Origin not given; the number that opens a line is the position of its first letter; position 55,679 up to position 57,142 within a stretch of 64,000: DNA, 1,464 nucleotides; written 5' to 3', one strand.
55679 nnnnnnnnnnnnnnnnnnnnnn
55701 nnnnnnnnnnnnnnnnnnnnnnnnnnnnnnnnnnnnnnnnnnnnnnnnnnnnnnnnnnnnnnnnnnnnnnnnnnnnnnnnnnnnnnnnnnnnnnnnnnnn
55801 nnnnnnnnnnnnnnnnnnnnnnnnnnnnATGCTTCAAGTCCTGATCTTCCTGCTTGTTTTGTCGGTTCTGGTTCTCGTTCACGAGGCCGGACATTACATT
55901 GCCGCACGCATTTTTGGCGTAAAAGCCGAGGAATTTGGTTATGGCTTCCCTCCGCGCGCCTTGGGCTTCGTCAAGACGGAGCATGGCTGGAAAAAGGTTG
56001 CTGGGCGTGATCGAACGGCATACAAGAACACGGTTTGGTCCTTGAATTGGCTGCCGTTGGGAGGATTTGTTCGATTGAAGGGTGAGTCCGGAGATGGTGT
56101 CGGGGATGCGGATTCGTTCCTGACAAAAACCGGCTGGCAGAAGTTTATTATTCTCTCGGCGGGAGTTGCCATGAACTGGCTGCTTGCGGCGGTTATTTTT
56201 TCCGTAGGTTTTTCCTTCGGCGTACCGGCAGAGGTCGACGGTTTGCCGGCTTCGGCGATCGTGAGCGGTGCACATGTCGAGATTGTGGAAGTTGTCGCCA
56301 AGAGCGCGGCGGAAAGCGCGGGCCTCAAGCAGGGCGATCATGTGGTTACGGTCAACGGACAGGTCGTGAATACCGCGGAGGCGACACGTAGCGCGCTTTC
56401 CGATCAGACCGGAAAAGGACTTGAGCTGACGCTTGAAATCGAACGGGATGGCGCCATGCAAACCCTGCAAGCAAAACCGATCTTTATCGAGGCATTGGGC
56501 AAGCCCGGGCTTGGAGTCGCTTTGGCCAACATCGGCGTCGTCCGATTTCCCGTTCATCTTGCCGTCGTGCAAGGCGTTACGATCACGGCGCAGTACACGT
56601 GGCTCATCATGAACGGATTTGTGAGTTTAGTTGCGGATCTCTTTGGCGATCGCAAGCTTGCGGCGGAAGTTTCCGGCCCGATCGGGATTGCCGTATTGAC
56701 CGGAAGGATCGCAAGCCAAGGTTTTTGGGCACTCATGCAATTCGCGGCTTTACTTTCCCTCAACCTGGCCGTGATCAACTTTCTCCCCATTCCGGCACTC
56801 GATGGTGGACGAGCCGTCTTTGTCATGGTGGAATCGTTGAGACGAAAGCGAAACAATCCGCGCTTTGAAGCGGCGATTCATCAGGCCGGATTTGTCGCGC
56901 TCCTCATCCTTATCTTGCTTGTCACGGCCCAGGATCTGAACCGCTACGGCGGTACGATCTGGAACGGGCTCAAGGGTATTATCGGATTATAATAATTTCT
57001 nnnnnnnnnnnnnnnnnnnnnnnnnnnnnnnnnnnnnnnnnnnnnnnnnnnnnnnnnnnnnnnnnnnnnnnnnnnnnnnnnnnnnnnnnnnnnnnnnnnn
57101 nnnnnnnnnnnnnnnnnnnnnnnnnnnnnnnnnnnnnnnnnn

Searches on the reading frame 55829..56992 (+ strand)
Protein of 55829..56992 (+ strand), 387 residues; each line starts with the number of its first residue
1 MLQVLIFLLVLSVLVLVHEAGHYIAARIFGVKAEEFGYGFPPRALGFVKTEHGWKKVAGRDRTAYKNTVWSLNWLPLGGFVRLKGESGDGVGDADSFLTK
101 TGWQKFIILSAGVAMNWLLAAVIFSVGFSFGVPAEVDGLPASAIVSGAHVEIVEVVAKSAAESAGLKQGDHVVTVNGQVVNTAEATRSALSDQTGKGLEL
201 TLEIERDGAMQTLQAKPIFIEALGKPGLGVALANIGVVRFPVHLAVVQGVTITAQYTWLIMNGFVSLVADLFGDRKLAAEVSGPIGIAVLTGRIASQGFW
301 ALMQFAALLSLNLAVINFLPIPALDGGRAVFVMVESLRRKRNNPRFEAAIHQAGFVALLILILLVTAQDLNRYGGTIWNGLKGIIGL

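Call 11: find_related_loci(query=window:55829-56992:+, collection=genome_contigs, flank=3000)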
Query window:55829-56992:+ (387 aa) in genome_contigs; peptide patterns used: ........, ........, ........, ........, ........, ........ (x = any residue, [..] = any of these).
145 stretches matched a pattern; 4 encode a relative of the query (tblastn E <= 1e-3); 4 distinct loci.
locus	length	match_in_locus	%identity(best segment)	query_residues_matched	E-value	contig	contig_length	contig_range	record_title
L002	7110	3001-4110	77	18-387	0e+0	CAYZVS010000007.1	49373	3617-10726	MAG TPA_asm: uncultured Gammaproteobacteria bacterium isolate SRP128246_co1_414 genome assembly, contig: NODE_811_length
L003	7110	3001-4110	74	18-387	0e+0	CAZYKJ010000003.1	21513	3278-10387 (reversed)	MAG TPA_asm: uncultured Gammaproteobacteria bacterium isolate SRP170004_co1_81 genome assembly, contig: NODE_3721_length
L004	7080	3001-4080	67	18-378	3e-164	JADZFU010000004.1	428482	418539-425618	MAG: Candidatus Uhrbacteria bacterium isolate SJ877 c_000000590179, whole genome shotgun sequence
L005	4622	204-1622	27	3-255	4e-15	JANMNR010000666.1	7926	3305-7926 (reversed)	MAG: Pirellula sp. isolate OTE_58_metabat_31_sub OTE_58_k141_2163120, whole genome shotgun sequence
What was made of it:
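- Tried and rejected: Genome scan with RseP (call 11).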

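Call 21: find_homologous_proteins(query=window:55829-56992:+, max_evalue=1e-60)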
Query window:55829-56992:+ (387 aa): 1910 proteins with E <= 1e-60 among 8000 candidates; the best 120 are listed.
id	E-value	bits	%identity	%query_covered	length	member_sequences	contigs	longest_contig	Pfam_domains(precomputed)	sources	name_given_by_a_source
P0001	1.4e-246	836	100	100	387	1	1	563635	PF17820.8,PF00595.30,PF13180.13,PF02163.29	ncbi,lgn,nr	ncbi:M50 family metallopeptidase [Candidatus Uhrbacteria bacterium]|nr:M50 family metallopeptidase [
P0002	5.0e-218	742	87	100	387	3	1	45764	PF17820.8,PF00595.30,PF13180.13,PF02163.29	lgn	-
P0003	5.0e-215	732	84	96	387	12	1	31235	PF17820.8,PF00595.30,PF13180.13,PF02163.29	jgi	jgi:regulator of sigma E protease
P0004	2.4e-214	729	86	100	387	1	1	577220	PF17820.8,PF00595.30,PF13180.13,PF02163.29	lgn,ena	-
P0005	4.6e-211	719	82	96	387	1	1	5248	PF17820.8,PF00595.30,PF13180.13,PF02163.29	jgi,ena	-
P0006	6.5e-206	702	82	100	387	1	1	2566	PF17820.8,PF00595.30,PF13180.13,PF02163.29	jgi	-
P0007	8.5e-206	701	82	100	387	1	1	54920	PF17820.8,PF00595.30,PF13180.13,PF02163.29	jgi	jgi:regulator of sigma E protease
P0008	1.2e-205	701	81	96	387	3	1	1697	PF17820.8,PF00595.30,PF13180.13,PF02163.29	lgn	-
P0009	4.6e-203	692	82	99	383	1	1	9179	PF17820.8,PF00595.30,PF13180.13,PF02163.29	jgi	jgi:regulator of sigma E protease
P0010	1.4e-202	691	79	96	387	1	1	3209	PF17820.8,PF00595.30,PF13180.13,PF02163.29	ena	-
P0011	3.1e-201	686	80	96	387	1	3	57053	PF00595.30,PF13180.13,PF02163.29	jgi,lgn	jgi:regulator of sigma E protease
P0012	2.0e-200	684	79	96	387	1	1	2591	PF00595.30,PF13180.13,PF02163.29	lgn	-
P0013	1.1e-199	681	77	96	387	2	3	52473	PF17820.8,PF00595.30,PF13180.13,PF02163.29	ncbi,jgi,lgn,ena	-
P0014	1.6e-199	681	78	96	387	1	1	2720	PF17820.8,PF00595.30,PF13180.13,PF02163.29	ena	-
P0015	6.7e-196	669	78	100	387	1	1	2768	PF02163.29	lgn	-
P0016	2.4e-188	644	73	100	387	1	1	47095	PF17820.8,PF00595.30,PF13180.13,PF02163.29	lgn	-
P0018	5.6e-181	620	71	100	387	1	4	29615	PF17820.8,PF00595.30,PF13180.13,PF02163.29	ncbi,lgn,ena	-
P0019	9.5e-178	609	69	100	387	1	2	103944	PF17820.8,PF13180.13,PF02163.29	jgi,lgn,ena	-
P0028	1.7e-151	523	61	100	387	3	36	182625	PF17820.8,PF00595.30,PF13180.13,PF02163.29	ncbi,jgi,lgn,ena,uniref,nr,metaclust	ncbi:hypothetical protein COX00_02375 [Candidatus Uhrbacteria bacterium CG22_combo_CG10-13_8_21_14_a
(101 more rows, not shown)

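Call 22: find_encoding_contigs(protein=P0002, flank=2000, max_places=3)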
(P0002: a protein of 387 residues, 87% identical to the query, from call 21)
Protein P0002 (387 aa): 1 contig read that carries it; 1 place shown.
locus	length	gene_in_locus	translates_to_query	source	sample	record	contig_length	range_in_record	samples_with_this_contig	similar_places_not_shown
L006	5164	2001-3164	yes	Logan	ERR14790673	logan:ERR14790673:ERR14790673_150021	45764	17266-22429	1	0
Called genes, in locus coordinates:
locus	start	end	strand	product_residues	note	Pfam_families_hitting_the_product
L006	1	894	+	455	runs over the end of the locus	PF02878:PGM_PMM_I, PF02879:PGM_PMM_II, PF02880:PGM_PMM_III, PF00408:PGM_PMM_IV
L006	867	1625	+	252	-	PF01177:Asp_Glu_race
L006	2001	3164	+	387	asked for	PF02163:Peptidase_M50, PF00595:PDZ (weak), PF13180:PDZ_2, PF17820:PDZ_6 (weak)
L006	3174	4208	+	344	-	PF02912:Phe_tRNA-synt_N, PF01409:tRNA-synt_2d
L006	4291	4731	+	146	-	-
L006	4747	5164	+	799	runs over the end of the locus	PF01588:tRNA_bind, PF03483:B3_4, PF03484:B5, PF17759:tRNA_synthFbeta, PF03147:FDX-ACB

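Call 23: find_encoding_contigs(protein=P0004, flank=2000, max_places=3)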
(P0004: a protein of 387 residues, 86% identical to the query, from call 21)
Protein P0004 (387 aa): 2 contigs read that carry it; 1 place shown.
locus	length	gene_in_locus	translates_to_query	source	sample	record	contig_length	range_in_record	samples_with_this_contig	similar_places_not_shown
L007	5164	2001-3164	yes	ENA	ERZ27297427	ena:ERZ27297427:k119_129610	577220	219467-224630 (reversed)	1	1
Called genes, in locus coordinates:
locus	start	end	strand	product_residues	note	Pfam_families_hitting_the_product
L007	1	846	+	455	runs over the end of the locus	PF02878:PGM_PMM_I, PF02879:PGM_PMM_II, PF02880:PGM_PMM_III, PF00408:PGM_PMM_IV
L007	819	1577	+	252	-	PF01177:Asp_Glu_race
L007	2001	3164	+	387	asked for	PF02163:Peptidase_M50, PF00595:PDZ (weak), PF13180:PDZ_2, PF17820:PDZ_6 (weak)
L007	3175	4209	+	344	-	PF02912:Phe_tRNA-synt_N, PF01409:tRNA-synt_2d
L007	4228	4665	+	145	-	-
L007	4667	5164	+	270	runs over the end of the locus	PF00106:adh_short, PF01370:Epimerase (weak), PF08659:KR (weak), PF13561:adh_short_C2, PF08643:DUF1776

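Call 24: find_encoding_contigs(protein=P0003, flank=2000, max_places=3)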
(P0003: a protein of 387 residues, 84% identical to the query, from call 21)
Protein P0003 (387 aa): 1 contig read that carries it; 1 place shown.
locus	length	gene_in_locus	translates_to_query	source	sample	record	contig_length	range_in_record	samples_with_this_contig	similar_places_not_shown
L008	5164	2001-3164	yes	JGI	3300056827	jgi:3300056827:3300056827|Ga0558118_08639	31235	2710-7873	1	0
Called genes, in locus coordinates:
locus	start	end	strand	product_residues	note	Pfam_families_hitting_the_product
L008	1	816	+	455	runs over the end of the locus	PF02878:PGM_PMM_I, PF02879:PGM_PMM_II, PF02880:PGM_PMM_III, PF00408:PGM_PMM_IV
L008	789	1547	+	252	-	PF01177:Asp_Glu_race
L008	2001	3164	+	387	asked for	PF02163:Peptidase_M50, PF00595:PDZ, PF13180:PDZ_2, PF17820:PDZ_6 (weak)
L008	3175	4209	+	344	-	PF02912:Phe_tRNA-synt_N, PF01409:tRNA-synt_2d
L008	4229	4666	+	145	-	-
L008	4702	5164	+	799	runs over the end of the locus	PF01588:tRNA_bind, PF03483:B3_4, PF03484:B5, PF17759:tRNA_synthFbeta, PF03147:FDX-ACB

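Call 25: find_encoding_contigs(protein=P0007, flank=2000, max_places=3)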
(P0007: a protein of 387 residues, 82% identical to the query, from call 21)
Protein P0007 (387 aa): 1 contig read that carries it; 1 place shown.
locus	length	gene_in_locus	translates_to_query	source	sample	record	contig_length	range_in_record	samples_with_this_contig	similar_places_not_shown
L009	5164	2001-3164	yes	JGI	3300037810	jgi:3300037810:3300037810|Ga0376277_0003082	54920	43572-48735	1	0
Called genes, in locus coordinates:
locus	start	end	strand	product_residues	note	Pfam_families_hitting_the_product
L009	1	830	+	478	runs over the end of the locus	PF02878:PGM_PMM_I, PF02879:PGM_PMM_II, PF02880:PGM_PMM_III, PF00408:PGM_PMM_IV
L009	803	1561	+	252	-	PF01177:Asp_Glu_race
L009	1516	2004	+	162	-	-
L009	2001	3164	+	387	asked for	PF02163:Peptidase_M50, PF00595:PDZ (weak), PF13180:PDZ_2, PF17820:PDZ_6 (faint)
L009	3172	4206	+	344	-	PF02912:Phe_tRNA-synt_N, PF01409:tRNA-synt_2d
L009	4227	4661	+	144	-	-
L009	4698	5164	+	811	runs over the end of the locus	PF01588:tRNA_bind, PF03483:B3_4, PF03484:B5, PF17759:tRNA_synthFbeta, PF03147:FDX-ACB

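Call 32: find_encoding_contigs(protein=P0011, flank=1500, max_places=3)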
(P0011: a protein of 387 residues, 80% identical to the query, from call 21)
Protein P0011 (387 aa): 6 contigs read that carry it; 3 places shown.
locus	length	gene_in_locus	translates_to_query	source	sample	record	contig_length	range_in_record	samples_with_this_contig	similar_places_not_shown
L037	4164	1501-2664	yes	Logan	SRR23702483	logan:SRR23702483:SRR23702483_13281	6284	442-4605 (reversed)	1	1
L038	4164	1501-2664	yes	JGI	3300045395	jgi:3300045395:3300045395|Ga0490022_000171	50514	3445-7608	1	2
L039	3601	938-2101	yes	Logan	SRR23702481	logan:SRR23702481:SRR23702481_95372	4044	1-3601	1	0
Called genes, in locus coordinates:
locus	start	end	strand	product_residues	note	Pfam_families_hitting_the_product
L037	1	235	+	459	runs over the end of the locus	PF02878:PGM_PMM_I, PF02879:PGM_PMM_II, PF02880:PGM_PMM_III, PF00408:PGM_PMM_IV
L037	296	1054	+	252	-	PF01177:Asp_Glu_race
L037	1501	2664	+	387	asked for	PF02163:Peptidase_M50, PF00595:PDZ (weak), PF13180:PDZ_2 (weak)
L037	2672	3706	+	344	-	PF02912:Phe_tRNA-synt_N, PF01409:tRNA-synt_2d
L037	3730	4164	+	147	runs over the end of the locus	-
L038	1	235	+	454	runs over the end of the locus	PF02878:PGM_PMM_I, PF02879:PGM_PMM_II, PF02880:PGM_PMM_III, PF00408:PGM_PMM_IV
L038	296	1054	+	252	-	PF01177:Asp_Glu_race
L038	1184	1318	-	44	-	-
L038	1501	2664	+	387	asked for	PF02163:Peptidase_M50, PF00595:PDZ (weak), PF13180:PDZ_2 (weak)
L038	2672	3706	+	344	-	PF02912:Phe_tRNA-synt_N, PF01409:tRNA-synt_2d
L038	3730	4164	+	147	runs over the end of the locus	-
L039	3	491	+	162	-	?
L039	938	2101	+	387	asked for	PF02163:Peptidase_M50, PF00595:PDZ (weak), PF13180:PDZ_2 (weak)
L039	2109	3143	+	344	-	PF02912:Phe_tRNA-synt_N, PF01409:tRNA-synt_2d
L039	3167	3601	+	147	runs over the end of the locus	-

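Call 33: find_encoding_contigs(protein=P0016, flank=1500, max_places=3)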
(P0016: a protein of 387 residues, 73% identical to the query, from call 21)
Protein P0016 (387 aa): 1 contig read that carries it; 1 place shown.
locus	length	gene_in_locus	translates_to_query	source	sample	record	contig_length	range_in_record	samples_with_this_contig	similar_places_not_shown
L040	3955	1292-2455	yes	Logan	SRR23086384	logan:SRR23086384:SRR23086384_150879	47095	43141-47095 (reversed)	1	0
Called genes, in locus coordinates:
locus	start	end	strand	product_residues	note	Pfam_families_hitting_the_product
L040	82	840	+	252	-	PF01177:Asp_Glu_race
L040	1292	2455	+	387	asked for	PF02163:Peptidase_M50, PF00595:PDZ (weak), PF13180:PDZ_2 (weak), PF17820:PDZ_6 (weak)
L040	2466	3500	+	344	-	PF02912:Phe_tRNA-synt_N, PF01409:tRNA-synt_2d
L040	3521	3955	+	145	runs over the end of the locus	-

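Call 34: find_encoding_contigs(protein=P0018, flank=1500, max_places=3)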
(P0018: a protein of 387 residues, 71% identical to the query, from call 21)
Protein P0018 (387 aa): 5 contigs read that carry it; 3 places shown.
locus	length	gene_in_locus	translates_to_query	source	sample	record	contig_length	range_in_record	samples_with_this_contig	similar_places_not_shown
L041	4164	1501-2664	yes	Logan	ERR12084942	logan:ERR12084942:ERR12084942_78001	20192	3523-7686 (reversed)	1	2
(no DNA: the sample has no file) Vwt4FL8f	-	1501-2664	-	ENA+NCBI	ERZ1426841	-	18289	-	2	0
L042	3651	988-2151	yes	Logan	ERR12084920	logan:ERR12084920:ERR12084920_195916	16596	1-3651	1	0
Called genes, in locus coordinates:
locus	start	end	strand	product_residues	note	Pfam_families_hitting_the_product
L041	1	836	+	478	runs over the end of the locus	PF02878:PGM_PMM_I, PF02879:PGM_PMM_II, PF02880:PGM_PMM_III, PF00408:PGM_PMM_IV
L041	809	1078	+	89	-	-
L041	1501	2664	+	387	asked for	PF02163:Peptidase_M50, PF00595:PDZ, PF13180:PDZ_2 (weak), PF17820:PDZ_6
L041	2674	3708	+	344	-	PF02912:Phe_tRNA-synt_N, PF01409:tRNA-synt_2d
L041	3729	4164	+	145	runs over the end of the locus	-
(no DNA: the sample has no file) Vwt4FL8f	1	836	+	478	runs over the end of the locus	PF02878:PGM_PMM_I, PF02879:PGM_PMM_II, PF02880:PGM_PMM_III, PF00408:PGM_PMM_IV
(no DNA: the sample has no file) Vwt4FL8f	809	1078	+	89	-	-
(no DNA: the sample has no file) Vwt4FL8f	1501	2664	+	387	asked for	PF02163:Peptidase_M50, PF00595:PDZ, PF13180:PDZ_2 (weak), PF17820:PDZ_6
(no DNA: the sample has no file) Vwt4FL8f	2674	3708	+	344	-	PF02912:Phe_tRNA-synt_N, PF01409:tRNA-synt_2d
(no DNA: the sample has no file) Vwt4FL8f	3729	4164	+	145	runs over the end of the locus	-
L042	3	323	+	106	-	?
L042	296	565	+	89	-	-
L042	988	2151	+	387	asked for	PF02163:Peptidase_M50, PF00595:PDZ, PF13180:PDZ_2 (weak), PF17820:PDZ_6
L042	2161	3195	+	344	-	PF02912:Phe_tRNA-synt_N, PF01409:tRNA-synt_2d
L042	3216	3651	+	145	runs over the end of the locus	-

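Call 35: find_encoding_contigs(protein=P0005, flank=1500, max_places=3)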
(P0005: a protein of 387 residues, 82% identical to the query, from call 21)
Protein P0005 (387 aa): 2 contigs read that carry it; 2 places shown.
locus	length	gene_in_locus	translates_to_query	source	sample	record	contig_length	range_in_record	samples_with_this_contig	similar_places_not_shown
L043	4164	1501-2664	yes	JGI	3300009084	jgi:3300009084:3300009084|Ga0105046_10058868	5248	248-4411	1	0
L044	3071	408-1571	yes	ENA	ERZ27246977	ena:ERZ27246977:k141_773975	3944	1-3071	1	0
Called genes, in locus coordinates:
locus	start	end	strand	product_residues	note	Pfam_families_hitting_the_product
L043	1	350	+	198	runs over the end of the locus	?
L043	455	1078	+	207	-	PF01177:Asp_Glu_race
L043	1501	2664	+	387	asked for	PF02163:Peptidase_M50, PF00595:PDZ (weak), PF13180:PDZ_2, PF17820:PDZ_6 (weak)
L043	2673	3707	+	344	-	PF02912:Phe_tRNA-synt_N, PF01409:tRNA-synt_2d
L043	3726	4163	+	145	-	-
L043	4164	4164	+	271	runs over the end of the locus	PF00106:adh_short, PF08659:KR (faint), PF13561:adh_short_C2, PF08643:DUF1776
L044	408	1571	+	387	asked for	PF02163:Peptidase_M50, PF00595:PDZ (weak), PF13180:PDZ_2, PF17820:PDZ_6 (weak)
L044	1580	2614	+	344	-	PF02912:Phe_tRNA-synt_N, PF01409:tRNA-synt_2d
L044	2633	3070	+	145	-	-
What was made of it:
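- The element always occupies this one position (calls 22-25, 32-35).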

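Call 51: find_encoding_contigs(protein=P0019, flank=1500, max_places=2)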
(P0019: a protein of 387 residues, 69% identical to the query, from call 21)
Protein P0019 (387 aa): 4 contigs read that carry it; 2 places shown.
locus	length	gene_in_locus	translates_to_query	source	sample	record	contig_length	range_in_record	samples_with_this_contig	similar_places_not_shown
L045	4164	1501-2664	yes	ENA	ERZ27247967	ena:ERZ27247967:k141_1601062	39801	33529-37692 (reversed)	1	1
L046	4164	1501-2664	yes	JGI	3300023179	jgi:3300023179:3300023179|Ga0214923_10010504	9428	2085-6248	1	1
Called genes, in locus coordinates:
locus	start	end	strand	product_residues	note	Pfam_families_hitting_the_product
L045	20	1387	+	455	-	PF02878:PGM_PMM_I, PF02879:PGM_PMM_II, PF02880:PGM_PMM_III, PF00408:PGM_PMM_IV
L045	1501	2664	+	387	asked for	PF02163:Peptidase_M50, PF13180:PDZ_2 (weak), PF17820:PDZ_6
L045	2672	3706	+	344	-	PF02912:Phe_tRNA-synt_N, PF01409:tRNA-synt_2d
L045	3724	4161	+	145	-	-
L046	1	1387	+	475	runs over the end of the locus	PF02878:PGM_PMM_I, PF02879:PGM_PMM_II, PF02880:PGM_PMM_III, PF00408:PGM_PMM_IV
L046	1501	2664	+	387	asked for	PF02163:Peptidase_M50, PF13180:PDZ_2 (weak), PF17820:PDZ_6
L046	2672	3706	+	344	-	PF02912:Phe_tRNA-synt_N, PF01409:tRNA-synt_2d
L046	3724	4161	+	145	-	-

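Call 52: find_encoding_contigs(protein=P0028, flank=1500, max_places=4)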
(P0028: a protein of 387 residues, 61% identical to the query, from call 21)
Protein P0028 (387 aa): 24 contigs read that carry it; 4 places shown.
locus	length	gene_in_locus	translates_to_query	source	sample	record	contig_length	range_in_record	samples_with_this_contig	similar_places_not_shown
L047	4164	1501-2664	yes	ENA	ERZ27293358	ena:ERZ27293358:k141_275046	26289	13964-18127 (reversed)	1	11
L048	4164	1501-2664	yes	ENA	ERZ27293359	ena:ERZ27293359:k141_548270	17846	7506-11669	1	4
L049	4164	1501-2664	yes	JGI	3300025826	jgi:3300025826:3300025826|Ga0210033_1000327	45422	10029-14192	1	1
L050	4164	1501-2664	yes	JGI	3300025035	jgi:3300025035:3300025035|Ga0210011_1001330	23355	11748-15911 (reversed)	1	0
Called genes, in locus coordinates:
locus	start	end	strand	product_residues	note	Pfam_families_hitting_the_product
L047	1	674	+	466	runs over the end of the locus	PF02878:PGM_PMM_I, PF02879:PGM_PMM_II, PF02880:PGM_PMM_III, PF00408:PGM_PMM_IV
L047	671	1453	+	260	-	PF01177:Asp_Glu_race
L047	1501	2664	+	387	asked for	PF02163:Peptidase_M50, PF00595:PDZ, PF13180:PDZ_2 (weak), PF17820:PDZ_6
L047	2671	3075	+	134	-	-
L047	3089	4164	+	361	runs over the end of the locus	PF02912:Phe_tRNA-synt_N, PF01409:tRNA-synt_2d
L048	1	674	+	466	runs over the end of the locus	PF02878:PGM_PMM_I, PF02879:PGM_PMM_II, PF02880:PGM_PMM_III, PF00408:PGM_PMM_IV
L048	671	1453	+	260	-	PF01177:Asp_Glu_race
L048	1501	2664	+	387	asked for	PF02163:Peptidase_M50, PF00595:PDZ, PF13180:PDZ_2 (weak), PF17820:PDZ_6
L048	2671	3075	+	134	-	-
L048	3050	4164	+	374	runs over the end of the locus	PF02912:Phe_tRNA-synt_N, PF01409:tRNA-synt_2d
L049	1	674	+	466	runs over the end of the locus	PF02878:PGM_PMM_I, PF02879:PGM_PMM_II, PF02880:PGM_PMM_III, PF00408:PGM_PMM_IV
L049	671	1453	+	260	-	PF01177:Asp_Glu_race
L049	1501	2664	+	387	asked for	PF02163:Peptidase_M50, PF00595:PDZ, PF13180:PDZ_2 (weak), PF17820:PDZ_6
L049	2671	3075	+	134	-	-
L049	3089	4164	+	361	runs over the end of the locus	PF02912:Phe_tRNA-synt_N, PF01409:tRNA-synt_2d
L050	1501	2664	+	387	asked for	PF02163:Peptidase_M50, PF00595:PDZ, PF13180:PDZ_2 (weak), PF17820:PDZ_6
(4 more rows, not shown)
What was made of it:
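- It is a lineage-specific insertion into a conserved operon (calls 51, 52).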

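Call 75: find_encoding_contigs(protein=P0009, flank=1500, max_places=2)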
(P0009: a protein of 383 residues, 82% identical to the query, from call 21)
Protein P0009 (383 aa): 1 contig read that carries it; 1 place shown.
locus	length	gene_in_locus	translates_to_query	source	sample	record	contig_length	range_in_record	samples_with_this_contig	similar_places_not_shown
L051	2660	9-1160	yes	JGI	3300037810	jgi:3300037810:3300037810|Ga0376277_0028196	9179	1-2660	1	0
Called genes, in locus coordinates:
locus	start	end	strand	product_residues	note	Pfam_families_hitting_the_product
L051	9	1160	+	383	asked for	PF02163:Peptidase_M50, PF00595:PDZ (weak), PF13180:PDZ_2, PF17820:PDZ_6 (faint)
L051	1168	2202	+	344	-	PF02912:Phe_tRNA-synt_N, PF01409:tRNA-synt_2d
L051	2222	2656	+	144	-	-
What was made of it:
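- Tried and rejected: Last contig look-up (P0009, call 75).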
